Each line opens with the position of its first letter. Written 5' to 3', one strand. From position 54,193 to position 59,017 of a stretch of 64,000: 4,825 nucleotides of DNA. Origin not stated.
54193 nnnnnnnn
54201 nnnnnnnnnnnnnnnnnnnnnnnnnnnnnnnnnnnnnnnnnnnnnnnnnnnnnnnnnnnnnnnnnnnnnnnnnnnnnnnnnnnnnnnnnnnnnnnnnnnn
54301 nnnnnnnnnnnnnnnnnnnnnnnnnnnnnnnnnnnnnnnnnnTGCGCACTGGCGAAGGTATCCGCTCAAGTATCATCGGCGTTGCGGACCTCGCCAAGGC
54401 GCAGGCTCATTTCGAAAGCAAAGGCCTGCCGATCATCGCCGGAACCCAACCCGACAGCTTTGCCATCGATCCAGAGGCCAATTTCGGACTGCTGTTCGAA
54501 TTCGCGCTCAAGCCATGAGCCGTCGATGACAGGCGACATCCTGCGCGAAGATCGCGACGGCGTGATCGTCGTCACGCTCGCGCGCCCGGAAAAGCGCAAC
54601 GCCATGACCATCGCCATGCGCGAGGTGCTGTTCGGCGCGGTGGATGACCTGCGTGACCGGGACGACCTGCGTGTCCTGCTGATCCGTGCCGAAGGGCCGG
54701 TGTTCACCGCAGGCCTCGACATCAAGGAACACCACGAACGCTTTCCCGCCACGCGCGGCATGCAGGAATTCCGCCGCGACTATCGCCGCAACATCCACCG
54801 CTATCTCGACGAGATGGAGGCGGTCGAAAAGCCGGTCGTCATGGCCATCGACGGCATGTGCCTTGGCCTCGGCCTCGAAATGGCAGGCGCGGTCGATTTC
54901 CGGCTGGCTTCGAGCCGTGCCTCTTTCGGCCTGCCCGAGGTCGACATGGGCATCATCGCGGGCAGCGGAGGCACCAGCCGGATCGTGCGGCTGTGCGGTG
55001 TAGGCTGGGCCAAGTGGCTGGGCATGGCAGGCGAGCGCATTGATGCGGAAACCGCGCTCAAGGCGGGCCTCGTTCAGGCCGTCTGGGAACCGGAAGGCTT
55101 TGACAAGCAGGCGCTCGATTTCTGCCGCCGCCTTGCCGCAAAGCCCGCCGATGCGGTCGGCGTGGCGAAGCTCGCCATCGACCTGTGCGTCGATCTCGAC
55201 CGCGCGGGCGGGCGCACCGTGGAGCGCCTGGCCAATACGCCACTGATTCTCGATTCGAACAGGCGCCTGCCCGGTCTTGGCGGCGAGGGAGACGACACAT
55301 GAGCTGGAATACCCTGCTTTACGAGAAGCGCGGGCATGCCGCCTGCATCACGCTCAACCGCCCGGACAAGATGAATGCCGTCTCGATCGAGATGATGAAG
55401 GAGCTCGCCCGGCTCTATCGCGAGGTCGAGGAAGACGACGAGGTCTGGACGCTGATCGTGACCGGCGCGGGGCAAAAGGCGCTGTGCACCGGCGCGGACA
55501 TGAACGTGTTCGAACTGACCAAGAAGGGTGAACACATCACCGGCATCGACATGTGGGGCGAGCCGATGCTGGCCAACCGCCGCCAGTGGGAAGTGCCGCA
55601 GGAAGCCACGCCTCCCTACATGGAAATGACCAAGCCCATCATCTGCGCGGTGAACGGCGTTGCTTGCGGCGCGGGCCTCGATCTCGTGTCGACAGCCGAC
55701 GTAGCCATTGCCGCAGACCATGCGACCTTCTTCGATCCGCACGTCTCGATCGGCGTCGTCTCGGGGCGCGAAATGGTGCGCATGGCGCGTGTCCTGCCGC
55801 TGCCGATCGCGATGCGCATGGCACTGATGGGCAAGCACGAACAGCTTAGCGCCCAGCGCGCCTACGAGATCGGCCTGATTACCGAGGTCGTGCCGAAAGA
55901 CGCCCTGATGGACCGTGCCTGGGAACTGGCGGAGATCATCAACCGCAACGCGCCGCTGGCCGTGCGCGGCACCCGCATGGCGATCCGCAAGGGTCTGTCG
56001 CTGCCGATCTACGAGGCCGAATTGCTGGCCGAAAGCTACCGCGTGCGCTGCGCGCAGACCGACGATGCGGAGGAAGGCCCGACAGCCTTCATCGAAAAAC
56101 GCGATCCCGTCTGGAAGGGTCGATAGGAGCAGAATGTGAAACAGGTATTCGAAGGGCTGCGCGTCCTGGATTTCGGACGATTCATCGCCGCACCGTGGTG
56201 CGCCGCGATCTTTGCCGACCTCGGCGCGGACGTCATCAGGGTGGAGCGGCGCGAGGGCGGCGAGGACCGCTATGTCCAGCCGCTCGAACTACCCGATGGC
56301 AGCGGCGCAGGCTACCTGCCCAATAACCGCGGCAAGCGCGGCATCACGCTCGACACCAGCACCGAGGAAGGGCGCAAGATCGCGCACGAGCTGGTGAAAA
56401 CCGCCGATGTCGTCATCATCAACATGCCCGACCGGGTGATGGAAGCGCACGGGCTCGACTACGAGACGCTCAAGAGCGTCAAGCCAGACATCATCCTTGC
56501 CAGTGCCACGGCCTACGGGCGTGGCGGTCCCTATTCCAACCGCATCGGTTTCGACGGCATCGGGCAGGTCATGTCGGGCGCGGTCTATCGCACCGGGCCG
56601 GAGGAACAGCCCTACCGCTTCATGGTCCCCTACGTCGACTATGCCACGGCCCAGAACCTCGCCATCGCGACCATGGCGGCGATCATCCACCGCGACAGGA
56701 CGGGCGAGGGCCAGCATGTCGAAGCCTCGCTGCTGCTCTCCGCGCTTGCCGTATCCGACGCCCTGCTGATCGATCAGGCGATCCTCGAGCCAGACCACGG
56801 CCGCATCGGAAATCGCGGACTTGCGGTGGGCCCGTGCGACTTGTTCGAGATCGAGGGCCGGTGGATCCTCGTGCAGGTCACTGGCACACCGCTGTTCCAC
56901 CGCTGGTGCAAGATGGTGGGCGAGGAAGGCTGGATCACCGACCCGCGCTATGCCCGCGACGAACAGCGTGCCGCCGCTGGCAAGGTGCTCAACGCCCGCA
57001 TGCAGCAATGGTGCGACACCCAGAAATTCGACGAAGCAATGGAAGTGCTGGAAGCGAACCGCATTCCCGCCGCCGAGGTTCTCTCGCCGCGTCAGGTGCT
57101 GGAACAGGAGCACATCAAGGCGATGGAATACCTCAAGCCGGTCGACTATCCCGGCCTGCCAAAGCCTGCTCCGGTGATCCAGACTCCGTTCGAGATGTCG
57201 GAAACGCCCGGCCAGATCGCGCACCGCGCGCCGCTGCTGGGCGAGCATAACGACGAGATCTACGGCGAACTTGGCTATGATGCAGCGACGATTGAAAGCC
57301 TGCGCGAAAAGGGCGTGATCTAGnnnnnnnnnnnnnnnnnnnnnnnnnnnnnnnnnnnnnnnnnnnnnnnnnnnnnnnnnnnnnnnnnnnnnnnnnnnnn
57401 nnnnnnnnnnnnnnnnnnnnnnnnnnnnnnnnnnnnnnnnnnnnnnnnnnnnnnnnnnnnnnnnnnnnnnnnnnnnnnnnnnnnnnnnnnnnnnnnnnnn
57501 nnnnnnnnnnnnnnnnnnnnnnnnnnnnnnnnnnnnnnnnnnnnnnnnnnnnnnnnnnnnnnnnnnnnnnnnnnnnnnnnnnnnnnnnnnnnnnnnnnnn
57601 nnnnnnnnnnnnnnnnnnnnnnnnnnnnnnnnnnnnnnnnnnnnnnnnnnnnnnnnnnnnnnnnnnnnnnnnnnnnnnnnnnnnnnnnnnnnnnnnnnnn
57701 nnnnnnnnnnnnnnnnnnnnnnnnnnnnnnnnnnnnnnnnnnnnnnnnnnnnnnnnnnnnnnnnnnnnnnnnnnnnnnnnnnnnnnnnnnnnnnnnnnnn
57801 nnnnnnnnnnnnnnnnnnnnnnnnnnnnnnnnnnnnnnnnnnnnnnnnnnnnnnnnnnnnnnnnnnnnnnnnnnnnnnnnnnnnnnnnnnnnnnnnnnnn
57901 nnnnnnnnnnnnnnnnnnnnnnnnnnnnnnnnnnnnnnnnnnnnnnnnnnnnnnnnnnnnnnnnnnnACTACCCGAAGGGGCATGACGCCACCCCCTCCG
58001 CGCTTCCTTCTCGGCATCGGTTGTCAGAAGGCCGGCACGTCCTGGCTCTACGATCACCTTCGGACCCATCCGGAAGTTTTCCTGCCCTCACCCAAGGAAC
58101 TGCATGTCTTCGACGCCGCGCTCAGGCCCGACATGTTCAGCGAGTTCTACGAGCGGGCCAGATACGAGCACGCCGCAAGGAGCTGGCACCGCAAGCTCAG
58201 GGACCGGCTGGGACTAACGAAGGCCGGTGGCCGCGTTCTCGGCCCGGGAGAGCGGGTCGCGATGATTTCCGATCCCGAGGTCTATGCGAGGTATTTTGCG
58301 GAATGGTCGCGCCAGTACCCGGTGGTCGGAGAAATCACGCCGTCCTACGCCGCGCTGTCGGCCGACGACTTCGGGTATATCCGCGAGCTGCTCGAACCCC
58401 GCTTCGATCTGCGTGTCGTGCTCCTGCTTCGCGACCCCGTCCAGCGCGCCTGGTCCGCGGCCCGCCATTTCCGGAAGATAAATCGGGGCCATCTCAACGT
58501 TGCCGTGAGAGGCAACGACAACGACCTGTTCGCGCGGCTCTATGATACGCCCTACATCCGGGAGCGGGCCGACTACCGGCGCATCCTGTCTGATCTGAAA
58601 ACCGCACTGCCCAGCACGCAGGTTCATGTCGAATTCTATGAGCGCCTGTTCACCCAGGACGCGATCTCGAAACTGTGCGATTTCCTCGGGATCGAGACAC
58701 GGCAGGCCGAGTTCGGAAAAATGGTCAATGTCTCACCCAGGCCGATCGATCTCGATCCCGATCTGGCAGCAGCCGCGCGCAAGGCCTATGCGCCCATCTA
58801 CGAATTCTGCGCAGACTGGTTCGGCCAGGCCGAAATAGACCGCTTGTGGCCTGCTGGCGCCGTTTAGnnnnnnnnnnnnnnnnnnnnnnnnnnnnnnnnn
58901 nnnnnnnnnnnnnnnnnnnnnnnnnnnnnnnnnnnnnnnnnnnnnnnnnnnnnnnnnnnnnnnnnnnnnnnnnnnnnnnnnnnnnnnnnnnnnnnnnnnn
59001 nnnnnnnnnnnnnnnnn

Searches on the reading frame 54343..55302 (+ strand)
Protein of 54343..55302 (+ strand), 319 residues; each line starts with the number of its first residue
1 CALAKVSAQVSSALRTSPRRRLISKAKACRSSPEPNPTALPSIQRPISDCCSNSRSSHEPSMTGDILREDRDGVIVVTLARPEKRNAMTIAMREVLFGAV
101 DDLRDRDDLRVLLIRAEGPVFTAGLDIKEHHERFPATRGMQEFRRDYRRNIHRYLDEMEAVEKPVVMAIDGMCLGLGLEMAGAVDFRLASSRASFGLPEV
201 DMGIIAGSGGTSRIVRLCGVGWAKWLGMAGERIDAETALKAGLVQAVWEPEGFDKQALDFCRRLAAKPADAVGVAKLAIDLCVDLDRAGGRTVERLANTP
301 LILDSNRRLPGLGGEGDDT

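Call 58: search_protein_families(library=pfam, proteins=[window:54343-55302:+], max_evalue=0.00001)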
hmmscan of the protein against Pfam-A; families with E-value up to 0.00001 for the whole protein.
window:54343-55302:+ (319 aa): 2 families
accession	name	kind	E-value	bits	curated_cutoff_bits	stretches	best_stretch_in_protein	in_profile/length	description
PF00378.25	ECH_1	-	2.7e-37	128.9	27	1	71-285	3-211/251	Enoyl-CoA hydratase/isomerase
PF16113.10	ECH_2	-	3.9e-27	96.1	27.2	1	76-254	3-178/335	Enoyl-CoA hydratase/isomerase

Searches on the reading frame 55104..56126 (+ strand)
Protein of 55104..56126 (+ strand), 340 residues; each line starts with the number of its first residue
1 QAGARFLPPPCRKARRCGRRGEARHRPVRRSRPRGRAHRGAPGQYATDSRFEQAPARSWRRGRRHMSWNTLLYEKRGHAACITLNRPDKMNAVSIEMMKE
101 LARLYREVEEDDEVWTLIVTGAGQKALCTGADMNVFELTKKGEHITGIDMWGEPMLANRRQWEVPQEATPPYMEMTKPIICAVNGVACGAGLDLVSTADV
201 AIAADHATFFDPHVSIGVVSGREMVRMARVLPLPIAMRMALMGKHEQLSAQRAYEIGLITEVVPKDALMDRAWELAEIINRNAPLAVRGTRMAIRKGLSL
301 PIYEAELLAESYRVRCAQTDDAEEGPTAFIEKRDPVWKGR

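Call 58: search_protein_families(library=pfam, proteins=[window:55104-56126:+], max_evalue=0.00001)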
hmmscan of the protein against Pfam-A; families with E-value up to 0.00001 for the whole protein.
window:55104-56126:+ (340 aa): 2 families
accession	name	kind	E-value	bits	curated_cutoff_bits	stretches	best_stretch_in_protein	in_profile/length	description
PF00378.25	ECH_1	-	4e-44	151.3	27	1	79-339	6-250/251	Enoyl-CoA hydratase/isomerase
PF16113.10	ECH_2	-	1.5e-27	97.4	27.2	1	80-272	2-181/335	Enoyl-CoA hydratase/isomerase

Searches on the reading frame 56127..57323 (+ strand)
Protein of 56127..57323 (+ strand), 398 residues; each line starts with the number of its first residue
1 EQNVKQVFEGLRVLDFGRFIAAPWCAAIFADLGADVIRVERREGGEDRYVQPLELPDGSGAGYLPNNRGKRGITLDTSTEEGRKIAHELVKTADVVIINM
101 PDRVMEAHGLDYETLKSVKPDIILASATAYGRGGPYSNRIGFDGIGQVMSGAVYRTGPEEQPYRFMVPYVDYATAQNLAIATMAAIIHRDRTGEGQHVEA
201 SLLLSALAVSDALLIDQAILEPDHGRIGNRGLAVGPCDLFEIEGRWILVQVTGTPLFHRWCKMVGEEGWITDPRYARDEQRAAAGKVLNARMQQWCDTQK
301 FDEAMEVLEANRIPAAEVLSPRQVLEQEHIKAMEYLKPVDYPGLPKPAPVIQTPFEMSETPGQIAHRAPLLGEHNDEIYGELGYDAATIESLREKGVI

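Call 58: search_protein_families(library=pfam, proteins=[window:56127-57323:+], max_evalue=0.00001)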
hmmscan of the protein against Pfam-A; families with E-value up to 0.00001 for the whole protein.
window:56127-57323:+ (398 aa): 1 family
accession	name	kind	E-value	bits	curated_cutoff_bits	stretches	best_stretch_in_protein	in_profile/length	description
PF02515.22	CoA_transf_3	-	2.9e-107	359.4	23.3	1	9-375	2-366/366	CoA-transferase family III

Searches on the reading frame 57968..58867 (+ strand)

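Call 58: search_protein_families(library=pfam, proteins=[window:57968-58867:+], max_evalue=0.00001)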
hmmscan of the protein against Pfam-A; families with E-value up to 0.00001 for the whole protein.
window:57968-58867:+ (299 aa): 2 families
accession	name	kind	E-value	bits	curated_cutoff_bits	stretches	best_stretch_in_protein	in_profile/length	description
PF13469.12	Sulfotransfer_3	-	1.9e-10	41.8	27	1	17-244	5-214/216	Sulfotransferase family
PF00685.33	Sulfotransfer_1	-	3.2e-07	30.5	22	0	147-252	90-191/255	Sulfotransferase domain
